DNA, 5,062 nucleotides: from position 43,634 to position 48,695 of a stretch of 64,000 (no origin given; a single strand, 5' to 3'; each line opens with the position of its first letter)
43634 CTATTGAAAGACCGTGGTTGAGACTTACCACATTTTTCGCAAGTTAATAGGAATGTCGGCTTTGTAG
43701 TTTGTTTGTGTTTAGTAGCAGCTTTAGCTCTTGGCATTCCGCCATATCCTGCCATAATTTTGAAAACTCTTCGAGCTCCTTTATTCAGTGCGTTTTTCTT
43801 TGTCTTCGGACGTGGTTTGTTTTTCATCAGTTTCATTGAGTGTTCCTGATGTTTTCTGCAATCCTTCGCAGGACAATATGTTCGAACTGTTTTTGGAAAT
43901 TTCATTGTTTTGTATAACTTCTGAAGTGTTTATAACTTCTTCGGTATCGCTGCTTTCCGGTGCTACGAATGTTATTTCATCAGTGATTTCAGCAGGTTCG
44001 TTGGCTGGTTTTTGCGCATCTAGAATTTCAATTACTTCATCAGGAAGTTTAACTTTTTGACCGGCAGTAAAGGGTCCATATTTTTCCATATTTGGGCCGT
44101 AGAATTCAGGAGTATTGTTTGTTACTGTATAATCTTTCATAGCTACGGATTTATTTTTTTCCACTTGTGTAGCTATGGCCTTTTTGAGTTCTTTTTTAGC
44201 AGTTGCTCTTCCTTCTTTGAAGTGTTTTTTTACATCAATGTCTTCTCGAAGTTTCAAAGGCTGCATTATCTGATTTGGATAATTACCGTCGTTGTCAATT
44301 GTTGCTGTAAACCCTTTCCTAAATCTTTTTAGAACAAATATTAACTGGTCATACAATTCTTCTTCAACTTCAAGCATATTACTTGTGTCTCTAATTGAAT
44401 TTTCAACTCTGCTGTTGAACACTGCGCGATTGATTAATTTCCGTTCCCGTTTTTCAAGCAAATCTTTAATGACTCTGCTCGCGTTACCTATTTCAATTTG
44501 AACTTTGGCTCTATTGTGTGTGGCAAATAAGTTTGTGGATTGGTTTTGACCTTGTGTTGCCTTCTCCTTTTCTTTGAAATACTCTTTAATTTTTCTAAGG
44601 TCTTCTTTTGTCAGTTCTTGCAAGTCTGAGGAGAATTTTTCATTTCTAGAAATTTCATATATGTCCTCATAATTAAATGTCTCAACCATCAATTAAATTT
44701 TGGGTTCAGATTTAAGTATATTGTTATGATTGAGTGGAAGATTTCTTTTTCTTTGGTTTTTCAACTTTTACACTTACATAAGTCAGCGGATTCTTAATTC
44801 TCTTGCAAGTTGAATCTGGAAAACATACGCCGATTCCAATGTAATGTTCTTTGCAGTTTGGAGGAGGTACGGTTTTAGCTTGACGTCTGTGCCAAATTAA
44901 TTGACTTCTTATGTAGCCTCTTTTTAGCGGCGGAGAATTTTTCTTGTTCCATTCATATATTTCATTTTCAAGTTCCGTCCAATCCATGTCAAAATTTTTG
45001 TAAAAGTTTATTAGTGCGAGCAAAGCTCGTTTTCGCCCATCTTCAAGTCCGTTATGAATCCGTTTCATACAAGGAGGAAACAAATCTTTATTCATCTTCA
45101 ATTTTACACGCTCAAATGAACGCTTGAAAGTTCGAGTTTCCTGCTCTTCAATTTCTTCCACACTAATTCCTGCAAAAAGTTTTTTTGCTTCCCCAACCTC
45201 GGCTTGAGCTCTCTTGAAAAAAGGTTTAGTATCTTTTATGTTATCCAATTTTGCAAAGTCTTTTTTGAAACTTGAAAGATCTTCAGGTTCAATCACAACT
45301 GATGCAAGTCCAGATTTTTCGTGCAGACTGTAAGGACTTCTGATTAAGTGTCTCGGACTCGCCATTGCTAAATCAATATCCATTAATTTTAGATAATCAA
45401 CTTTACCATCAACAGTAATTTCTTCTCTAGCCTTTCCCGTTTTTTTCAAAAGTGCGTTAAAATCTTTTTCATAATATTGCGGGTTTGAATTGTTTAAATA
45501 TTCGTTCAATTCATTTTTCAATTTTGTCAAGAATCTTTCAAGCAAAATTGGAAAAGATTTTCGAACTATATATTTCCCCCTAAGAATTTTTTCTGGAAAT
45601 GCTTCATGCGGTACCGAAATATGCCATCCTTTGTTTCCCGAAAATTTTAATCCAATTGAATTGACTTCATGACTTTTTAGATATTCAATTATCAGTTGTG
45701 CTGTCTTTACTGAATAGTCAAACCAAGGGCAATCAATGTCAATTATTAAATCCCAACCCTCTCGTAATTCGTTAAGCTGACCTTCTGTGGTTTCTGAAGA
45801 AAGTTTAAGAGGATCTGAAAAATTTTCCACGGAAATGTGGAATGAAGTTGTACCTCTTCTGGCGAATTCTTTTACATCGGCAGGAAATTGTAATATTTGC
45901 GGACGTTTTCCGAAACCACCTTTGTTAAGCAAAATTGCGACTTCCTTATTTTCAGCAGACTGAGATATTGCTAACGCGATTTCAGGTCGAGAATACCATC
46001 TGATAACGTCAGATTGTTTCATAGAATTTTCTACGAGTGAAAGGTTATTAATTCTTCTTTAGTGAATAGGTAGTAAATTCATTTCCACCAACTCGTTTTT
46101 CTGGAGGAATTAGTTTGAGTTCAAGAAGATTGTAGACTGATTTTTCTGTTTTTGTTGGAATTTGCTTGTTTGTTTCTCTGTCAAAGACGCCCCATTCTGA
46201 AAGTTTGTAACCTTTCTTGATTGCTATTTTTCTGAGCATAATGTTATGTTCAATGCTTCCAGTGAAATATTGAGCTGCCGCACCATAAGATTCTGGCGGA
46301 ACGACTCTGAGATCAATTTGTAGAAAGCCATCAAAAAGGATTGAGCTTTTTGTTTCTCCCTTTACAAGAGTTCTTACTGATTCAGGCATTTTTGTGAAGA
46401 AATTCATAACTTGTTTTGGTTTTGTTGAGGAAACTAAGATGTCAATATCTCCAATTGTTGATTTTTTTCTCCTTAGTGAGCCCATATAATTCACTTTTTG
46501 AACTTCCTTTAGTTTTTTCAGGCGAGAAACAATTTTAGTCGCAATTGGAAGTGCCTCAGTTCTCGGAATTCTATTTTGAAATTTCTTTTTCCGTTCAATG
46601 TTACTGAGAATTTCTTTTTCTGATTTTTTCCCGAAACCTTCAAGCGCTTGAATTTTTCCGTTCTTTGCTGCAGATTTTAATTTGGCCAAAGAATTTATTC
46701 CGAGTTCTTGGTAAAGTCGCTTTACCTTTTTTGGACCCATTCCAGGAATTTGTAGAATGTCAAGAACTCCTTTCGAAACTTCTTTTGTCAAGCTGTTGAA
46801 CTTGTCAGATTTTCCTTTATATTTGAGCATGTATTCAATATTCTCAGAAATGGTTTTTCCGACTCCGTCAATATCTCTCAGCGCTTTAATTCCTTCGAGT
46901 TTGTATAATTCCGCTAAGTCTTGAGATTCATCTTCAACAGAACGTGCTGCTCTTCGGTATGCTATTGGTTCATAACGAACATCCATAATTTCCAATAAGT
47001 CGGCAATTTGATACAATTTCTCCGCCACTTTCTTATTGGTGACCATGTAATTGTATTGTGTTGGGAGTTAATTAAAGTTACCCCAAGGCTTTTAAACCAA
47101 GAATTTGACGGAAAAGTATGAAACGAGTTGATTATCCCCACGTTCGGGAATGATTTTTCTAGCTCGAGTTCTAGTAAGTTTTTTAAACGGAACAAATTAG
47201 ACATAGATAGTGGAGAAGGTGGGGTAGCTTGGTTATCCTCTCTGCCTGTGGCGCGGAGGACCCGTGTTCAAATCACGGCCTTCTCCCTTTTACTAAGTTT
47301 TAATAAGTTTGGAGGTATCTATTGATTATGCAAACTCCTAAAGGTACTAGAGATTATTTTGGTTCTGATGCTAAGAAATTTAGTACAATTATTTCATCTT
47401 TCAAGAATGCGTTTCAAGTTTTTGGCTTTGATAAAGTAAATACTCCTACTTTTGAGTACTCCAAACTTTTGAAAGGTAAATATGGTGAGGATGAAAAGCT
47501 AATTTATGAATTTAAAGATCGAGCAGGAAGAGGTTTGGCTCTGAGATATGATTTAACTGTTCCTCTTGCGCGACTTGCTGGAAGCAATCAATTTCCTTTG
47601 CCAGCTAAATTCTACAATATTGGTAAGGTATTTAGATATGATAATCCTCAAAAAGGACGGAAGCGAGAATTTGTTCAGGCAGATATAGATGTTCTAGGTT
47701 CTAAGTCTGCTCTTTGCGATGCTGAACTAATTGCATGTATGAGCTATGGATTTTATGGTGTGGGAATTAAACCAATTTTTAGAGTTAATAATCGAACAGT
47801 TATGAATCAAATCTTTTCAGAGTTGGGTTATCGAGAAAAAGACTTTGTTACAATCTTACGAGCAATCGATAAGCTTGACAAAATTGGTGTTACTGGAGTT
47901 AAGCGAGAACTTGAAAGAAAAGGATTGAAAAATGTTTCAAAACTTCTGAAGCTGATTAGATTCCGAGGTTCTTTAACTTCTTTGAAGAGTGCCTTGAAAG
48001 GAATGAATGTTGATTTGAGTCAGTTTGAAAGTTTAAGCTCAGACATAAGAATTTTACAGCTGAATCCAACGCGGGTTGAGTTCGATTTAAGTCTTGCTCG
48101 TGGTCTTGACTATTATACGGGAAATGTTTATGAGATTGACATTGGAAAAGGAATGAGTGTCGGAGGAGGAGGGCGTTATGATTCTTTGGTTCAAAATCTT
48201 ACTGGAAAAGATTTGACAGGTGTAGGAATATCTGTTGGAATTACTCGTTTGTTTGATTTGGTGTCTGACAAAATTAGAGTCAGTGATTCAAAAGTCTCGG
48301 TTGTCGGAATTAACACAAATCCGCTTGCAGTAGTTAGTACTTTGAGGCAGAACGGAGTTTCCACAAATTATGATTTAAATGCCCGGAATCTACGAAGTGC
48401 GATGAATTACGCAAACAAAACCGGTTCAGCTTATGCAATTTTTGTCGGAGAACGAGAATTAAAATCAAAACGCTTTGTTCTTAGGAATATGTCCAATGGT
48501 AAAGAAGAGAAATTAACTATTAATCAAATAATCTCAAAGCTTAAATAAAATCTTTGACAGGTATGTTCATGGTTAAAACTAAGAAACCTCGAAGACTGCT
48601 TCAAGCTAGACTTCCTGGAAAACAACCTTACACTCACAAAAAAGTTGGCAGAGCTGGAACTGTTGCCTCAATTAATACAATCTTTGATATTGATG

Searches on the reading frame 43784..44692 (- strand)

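Call 56: search_protein_families(library=pfam, proteins=[window:43784-44692:-], max_evalue=0.00001)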
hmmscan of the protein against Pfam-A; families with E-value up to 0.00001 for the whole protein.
window:43784-44692:- (303 aa): 1 family
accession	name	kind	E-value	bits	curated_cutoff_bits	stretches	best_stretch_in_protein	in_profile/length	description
PF22090.1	Gins51_C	-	1.4e-08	34.9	27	1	188-230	3-45/48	Gins51, C-terminal domain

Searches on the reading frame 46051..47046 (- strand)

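Call 56: search_protein_families(library=pfam, proteins=[window:46051-47046:-], max_evalue=0.00001)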
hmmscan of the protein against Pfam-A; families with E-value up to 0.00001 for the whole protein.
window:46051-47046:- (332 aa): 4 families
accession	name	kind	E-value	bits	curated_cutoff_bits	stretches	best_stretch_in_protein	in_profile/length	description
PF14791.11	DNA_pol_B_thumb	-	9.9e-22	77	25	1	257-318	1-62/63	DNA polymerase beta thumb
PF14520.12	HHH_5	-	2.4e-11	44.4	27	1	95-148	2-53/57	Helix-hairpin-helix domain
PF14792.12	DNA_pol_B_palm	-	1.3e-10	41.9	25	1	159-237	1-76/113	DNA polymerase beta palm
PF14716.13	HHH_8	-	7e-10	39.6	30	1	3-74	2-68/73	Helix-hairpin-helix domain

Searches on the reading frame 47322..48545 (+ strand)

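Call 56: search_protein_families(library=pfam, proteins=[window:47322-48545:+], max_evalue=0.00001)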
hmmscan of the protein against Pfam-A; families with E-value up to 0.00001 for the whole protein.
window:47322-48545:+ (408 aa): 3 families
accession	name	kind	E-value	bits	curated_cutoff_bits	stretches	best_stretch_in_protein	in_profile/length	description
PF13393.11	tRNA-synt_His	-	1.3e-41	143.3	25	1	8-310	1-308/308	Histidyl-tRNA synthetase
PF03129.25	HGTP_anticodon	-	2e-12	47.5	21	1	336-408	20-92/94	Anticodon binding domain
PF00587.30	tRNA-synt_2b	-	6.2e-06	26.8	29.3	1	62-188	1-131/179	tRNA synthetase class II core domain (G, H, P, S and T)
